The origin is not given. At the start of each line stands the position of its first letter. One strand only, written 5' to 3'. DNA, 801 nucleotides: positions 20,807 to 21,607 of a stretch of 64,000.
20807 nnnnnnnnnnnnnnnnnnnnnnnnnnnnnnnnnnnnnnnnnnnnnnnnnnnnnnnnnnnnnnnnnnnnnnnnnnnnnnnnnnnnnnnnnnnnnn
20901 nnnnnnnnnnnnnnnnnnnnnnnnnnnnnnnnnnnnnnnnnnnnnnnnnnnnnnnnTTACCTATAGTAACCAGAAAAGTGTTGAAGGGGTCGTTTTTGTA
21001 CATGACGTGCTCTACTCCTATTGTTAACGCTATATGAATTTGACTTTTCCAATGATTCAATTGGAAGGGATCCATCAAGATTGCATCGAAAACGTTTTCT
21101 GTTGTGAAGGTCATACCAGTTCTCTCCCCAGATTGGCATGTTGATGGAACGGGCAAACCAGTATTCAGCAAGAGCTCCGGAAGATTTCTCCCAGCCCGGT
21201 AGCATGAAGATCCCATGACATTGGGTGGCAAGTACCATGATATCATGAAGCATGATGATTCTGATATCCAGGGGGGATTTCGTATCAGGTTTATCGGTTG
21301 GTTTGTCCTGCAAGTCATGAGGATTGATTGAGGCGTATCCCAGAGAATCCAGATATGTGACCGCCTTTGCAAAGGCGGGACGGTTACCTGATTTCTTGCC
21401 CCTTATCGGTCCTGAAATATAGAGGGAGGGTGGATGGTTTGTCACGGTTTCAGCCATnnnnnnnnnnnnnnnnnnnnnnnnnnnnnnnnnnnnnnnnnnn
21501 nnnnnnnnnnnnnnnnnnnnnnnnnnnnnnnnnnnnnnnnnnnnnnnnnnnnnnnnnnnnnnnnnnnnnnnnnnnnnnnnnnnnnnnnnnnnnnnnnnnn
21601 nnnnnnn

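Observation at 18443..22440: Four-gene minus-strand cassette: unknown - DUF4406 - paralogous unknown - ATPase/DUF234, divergent from the T4BSS promoter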

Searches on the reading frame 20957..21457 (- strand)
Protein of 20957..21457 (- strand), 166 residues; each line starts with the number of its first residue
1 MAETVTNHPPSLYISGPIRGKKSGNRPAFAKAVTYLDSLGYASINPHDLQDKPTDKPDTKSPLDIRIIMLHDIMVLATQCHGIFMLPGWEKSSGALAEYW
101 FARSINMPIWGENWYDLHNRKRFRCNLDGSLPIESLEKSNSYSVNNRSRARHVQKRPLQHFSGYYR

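Call 3: search_protein_families(library=pfam, proteins=[window:20957-21457:-], max_evalue=0.01)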
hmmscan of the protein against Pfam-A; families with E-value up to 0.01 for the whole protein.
window:20957-21457:- (166 aa): 1 family
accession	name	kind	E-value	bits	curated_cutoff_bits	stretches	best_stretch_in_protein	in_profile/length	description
PF14359.12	DUF4406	-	1.1e-16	61.4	22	1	11-109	2-89/91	Domain of unknown function (DUF4406)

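Call 4: search_protein_families(library=padloc, proteins=[window:20957-21457:-], max_evalue=0.01)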
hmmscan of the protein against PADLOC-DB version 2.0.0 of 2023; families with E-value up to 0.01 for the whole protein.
window:20957-21457:- (166 aa): 0 families

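Call 9: search_protein_families(library=ncbifam, proteins=[window:20957-21457:-], max_evalue=0.01)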
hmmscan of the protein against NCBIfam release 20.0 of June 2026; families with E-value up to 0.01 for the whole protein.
window:20957-21457:- (166 aa): 0 families

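Call 10: search_protein_families(library=phrogs, proteins=[window:20957-21457:-], max_evalue=0.01)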
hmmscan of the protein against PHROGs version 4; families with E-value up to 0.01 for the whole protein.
window:20957-21457:- (166 aa): 5 families
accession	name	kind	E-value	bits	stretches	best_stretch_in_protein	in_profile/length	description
phrog_355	-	DNA, RNA and nucleotide metabolism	5.4e-23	82.7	1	6-135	71-195/249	nucleoside 2-deoxyribosyltransferase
phrog_5781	-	unknown function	1e-10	42.6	1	12-113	8-100/220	-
phrog_12019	-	other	7.6e-10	39.9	1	24-107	29-107/241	MazG-like pyrophosphatase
phrog_15484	-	other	1.3e-09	39.1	1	12-109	153-242/253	hydrolase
phrog_31170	-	unknown function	0.0012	19.9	1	12-52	3-43/55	-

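Call 18: search_solved_structures(query=window:20957-21457:-, max_evalue=1)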
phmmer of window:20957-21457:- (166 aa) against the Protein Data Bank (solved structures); distinct sequences matched with E-value up to 1: 1.
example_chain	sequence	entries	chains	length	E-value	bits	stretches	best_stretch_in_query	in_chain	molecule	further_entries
8eoi_E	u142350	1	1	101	0.96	12.5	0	46-98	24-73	ER membrane protein complex subunit 5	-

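Call 52: search_dna_similar(query=window:20957-21457:-, collection=plasmids, mode=protein, max_rows=25, max_evalue=0.001)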
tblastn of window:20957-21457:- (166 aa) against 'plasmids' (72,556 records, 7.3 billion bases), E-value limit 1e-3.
Records with a match: 235; places in all: 247; records where one place covers at least 80% of the query: 0.
Best place of each record, by identity: <60% 235.
By first word of the organism name: Klebsiella 164; Escherichia 32; Enterobacter 8; Vibrio 7; Shigella 5; Citrobacter 5; Rahnella 5; Salmonella 4; Aeromonas 1; Ideonella 1; and 3 more.
By predicted mobility (MOB-suite, as given by PLSDB): non-mobilizable 229; conjugative 5; mobilizable 1.
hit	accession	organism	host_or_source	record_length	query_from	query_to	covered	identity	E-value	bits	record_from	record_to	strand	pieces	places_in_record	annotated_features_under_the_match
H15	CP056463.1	Enterobacter cloacae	culture,Freshwater sample from ...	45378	1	110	66%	36.0%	3e-11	67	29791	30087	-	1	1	DUF4406 domain-containing protein | hypothetical protein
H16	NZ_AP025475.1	Vibrio cortegadensis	-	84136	12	112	61%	37.6%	5e-5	49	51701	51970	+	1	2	none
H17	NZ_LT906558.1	Escherichia coli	-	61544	12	110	60%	38.0%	9e-11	66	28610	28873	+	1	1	DUF4406 domain-containing protein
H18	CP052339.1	Klebsiella pneumoniae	Homo sapiens,blood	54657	4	110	64%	34.3%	1e-9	63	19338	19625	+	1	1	DUF4406 domain-containing protein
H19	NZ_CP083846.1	Enterobacter asburiae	Homo sapiens,sputum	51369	12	109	59%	37.4%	6e-6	52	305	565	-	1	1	DUF4406 domain-containing protein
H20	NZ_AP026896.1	Aeromonas caviae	Microbe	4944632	4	115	67%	32.2%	8e-5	49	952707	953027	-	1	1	none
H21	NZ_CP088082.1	Ideonella dechloratans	Cell culture,Activated sludge, ...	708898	12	109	59%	36.7%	1e-6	54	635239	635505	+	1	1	DUF4406 domain-containing protein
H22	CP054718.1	Salmonella enterica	-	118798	12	115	63%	34.6%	3e-9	62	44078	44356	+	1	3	DUF4406 domain-containing protein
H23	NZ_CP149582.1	Klebsiella pneumoniae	Homo sapiens,Wound/Abscess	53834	4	110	64%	33.3%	5e-9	61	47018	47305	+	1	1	DUF4406 domain-containing protein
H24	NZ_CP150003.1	Klebsiella pneumoniae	Homo sapiens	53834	4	110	64%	33.3%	5e-9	61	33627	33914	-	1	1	DUF4406 domain-containing protein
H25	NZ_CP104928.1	Klebsiella pasteurii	cell culture,Out-of-house environment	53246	4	110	64%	33.3%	6e-9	61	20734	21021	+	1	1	DUF4406 domain-containing protein | hypothetical protein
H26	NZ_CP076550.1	Klebsiella pneumoniae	urine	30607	4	110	64%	33.3%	8e-9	61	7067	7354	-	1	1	DUF4406 domain-containing protein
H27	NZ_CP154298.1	Klebsiella pneumoniae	pure culture,blood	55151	4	110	64%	33.3%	8e-9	61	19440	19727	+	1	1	DUF4406 domain-containing protein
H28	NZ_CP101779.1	Klebsiella pneumoniae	Homo sapiens,pure culture,sputum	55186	4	110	64%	33.3%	8e-9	61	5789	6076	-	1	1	DUF4406 domain-containing protein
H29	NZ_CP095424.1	Klebsiella pneumoniae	patient,cell culture,sputum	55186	4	110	64%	33.3%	8e-9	61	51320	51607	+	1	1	DUF4406 domain-containing protein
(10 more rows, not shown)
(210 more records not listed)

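Call 53: search_dna_similar(query=window:20957-21457:-, collection=phages, mode=protein, max_rows=25, max_evalue=0.001)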
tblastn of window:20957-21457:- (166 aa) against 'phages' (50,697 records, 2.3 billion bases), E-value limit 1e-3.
Records with a match: 414; places in all: 414; records where one place covers at least 80% of the query: 3.
Best place of each record, by identity: <60% 414.
By first word of the organism name: Mycobacterium 102; Vibrio 101; Gordonia 68; Arthrobacter 35; Pseudomonas 17; Aeromonas 15; Rhizobium 12; Microbacterium 10; Klebsiella 8; Escherichia 6; and 20 more.
By host as written in the record: - 82; Mycobacterium smegmatis mc2 155 77; Gordonia terrae 3612 57; Arthrobacter globiformis B-2979 11; Vibrio anguillarum strain BA35 10; Mycobacterium smegmatis mc2155 8; Arthrobacter sp. ATCC 21022 8; Vibrio crassostreae 6; and 95 more.
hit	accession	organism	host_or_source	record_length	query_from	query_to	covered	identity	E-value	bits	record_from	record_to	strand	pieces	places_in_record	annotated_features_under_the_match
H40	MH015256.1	Ruegeria phage vB_RpoP-V13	Ruegeria pomeroyi DSS-3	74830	1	157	95%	28.0%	4e-5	49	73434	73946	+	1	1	hypothetical protein (x2)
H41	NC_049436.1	Ruegeria phage vB_RpoP-V13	Ruegeria pomeroyi DSS-3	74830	1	157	95%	28.0%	4e-5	49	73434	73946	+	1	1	nucleoside 2-deoxyribosyltransferase | hypothetical protein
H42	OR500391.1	Vibrio phage Vb_VaM_Valp1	Vibrio anguillarum PF4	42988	12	144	80%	32.4%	4e-8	57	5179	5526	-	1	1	hypothetical protein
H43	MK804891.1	Aeromonas phage 2_D05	Aeromonas rivipollensis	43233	12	130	72%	34.1%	1e-7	56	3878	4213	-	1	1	hypothetical protein (x2)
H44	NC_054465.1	Aeromonas phage 2_D05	Aeromonas rivipollensis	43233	12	130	72%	34.1%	1e-7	56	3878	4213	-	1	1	nucleoside 2-deoxyribosyltransferase | hypothetical protein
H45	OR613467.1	Microbacterium phage Mabodamaca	Microbacterium foliorum NRRL B-24224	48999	9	116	65%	36.7%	7e-12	68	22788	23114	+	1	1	none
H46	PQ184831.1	Microbacterium phage SuMoo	Microbacterium foliorum NRRL B-24224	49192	9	116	65%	36.7%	1e-11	67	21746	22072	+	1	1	28: nucleoside deoxyribosyltransferase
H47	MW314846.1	Mycobacterium phage KashFlow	Mycobacterium smegmatis mc#155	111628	13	140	77%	30.7%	3e-7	54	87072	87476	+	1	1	162: MazG-like nucleotide pyrophosphohydrolase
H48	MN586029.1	Mycobacterium phage Hannaconda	Mycobacterium smegmatis mc#155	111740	13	140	77%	30.7%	3e-7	54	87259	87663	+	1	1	157: nucleotide pyrophosphohydrolase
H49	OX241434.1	Vibrio phage 168E36-1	Seawater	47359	8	121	69%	34.2%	6e-5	48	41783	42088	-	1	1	hypothetical protein (x2)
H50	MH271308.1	Microbacterium phage Percival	Microbacterium foliorum NRRL B-24224 SEA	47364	11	109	60%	39.0%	2e-10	64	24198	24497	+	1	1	30: deoxycytidylate deaminase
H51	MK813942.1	Aeromonas phage 4_4512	Aeromonas rivipollensis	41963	12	126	69%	33.0%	8e-7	53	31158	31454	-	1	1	44512_039: hypothetical protein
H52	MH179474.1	Aeromonas phage 62AhydR11PP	Aeromonas hydrophila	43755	12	130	72%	31.7%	8e-6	50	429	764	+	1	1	hypothetical protein (x2)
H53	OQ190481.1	Microbacterium phage Caron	Microbacterium sp. ISAT203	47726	10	109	60%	37.6%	5e-11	65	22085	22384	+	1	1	28: nucleoside deoxyribosyltransferase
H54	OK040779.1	Microbacterium phage Gretchen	Microbacterium paraoxydans NWU1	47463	11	109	60%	38.0%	2e-10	64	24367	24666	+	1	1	30: deoxycytidylate deaminase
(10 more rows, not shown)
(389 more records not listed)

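Call 74: get_annotated_region(hit=H22, flank=6000)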
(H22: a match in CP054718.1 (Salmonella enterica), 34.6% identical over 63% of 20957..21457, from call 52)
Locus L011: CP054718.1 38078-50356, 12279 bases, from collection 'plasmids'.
description: Salmonella enterica strain 85-0120 plasmid unnamed2, complete sequence
organism: Salmonella enterica (NCBI taxid 28901)
taxonomy: Bacteria; Pseudomonadota; Gammaproteobacteria; Enterobacterales; Enterobacteriaceae; Salmonella; Salmonella enterica
host: -; source: -; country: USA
typing (MOB-suite, as given by PLSDB): non-mobilizable
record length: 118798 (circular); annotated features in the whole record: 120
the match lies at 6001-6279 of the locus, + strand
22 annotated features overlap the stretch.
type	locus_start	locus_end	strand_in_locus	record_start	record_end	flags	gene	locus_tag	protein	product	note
CDS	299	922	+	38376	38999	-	-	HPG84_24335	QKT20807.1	hypothetical protein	-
CDS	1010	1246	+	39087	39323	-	-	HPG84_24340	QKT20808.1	DinI-like family protein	-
CDS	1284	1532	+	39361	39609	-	-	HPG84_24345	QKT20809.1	hypothetical protein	-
CDS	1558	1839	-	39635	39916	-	-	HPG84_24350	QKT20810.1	helix-turn-helix transcriptional regulator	-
CDS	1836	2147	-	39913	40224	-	-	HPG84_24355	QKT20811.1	type II toxin-antitoxin system RelE/ParE family toxin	-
CDS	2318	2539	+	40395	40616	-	-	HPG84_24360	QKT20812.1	hypothetical protein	-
CDS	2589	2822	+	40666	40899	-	-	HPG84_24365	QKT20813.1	hypothetical protein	-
CDS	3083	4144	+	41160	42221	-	-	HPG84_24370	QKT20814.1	site-specific DNA-methyltransferase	-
CDS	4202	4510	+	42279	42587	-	-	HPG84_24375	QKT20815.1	hypothetical protein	-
CDS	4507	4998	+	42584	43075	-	-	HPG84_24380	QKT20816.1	hypothetical protein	-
CDS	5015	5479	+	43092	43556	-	-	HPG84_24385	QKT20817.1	hypothetical protein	-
CDS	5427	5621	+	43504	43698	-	-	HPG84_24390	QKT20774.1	hypothetical protein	-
CDS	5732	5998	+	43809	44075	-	-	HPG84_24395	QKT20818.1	hypothetical protein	-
CDS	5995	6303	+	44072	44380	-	-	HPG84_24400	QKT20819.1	DUF4406 domain-containing protein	-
CDS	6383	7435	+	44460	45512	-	-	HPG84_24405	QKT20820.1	DNA cytosine methyltransferase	-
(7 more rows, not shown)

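Call 75: get_annotated_region(hit=H21, flank=6000)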
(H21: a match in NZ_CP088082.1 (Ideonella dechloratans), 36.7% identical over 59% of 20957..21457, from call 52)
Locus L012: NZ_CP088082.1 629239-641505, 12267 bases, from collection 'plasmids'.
description: Ideonella dechloratans strain CCUG 30977 plasmid unnamed1, complete sequence
organism: Ideonella dechloratans (NCBI taxid 36863)
taxonomy: Bacteria; Pseudomonadota; Betaproteobacteria; Burkholderiales; Sphaerotilaceae; Ideonella; Ideonella dechloratans
host: -; source: Cell culture,Activated sludge, wastewater treatment plant; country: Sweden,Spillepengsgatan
typing (MOB-suite, as given by PLSDB): non-mobilizable
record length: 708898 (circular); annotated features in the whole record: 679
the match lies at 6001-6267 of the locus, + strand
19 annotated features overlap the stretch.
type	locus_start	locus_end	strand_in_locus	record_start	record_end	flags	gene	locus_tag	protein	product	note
CDS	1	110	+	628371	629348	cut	-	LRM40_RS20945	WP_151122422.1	hypothetical protein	-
CDS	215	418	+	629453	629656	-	-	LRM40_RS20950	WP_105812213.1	hypothetical protein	-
CDS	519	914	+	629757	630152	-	-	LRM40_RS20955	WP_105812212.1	hypothetical protein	-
CDS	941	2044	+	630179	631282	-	-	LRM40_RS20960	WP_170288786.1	hypothetical protein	-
CDS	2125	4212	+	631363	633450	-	-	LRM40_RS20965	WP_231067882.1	KTSC domain-containing protein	-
CDS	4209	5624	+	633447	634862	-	-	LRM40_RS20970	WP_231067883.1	dATP/dGTP pyrophosphohydrolase domain-containing protein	-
CDS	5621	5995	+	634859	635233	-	-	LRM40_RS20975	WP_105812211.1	hypothetical protein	-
CDS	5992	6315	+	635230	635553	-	-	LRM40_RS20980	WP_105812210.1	DUF4406 domain-containing protein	-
CDS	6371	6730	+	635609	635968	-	-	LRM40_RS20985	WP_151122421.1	hypothetical protein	-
CDS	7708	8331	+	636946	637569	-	-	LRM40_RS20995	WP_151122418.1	hypothetical protein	-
CDS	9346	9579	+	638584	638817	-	-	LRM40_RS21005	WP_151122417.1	hypothetical protein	-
CDS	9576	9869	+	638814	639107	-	-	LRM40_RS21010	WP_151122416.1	hypothetical protein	-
CDS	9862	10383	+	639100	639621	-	-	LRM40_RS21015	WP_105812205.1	hypothetical protein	-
CDS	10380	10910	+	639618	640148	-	-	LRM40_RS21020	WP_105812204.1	hypothetical protein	-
CDS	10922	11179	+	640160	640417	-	-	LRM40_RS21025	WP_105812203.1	hypothetical protein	-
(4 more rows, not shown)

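Call 83: find_related_loci(query=window:20957-21457:-, collection=viral_contigs, flank=5000)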
Query window:20957-21457:- (166 aa) in viral_contigs; peptide patterns used: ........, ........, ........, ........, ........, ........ (x = any residue, [..] = any of these).
11 stretches matched a pattern; 5 encode a relative of the query (tblastn E <= 1e-3); 5 distinct loci.
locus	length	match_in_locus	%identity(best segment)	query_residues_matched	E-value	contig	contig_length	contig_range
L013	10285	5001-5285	38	12-110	6e-13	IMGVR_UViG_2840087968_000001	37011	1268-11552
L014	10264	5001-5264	36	12-109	3e-11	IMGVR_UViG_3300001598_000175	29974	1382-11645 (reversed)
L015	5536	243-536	32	12-113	4e-12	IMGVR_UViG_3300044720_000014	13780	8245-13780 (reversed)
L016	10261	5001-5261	33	12-107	6e-12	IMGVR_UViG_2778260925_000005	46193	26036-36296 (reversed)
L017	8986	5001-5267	34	10-102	2e-7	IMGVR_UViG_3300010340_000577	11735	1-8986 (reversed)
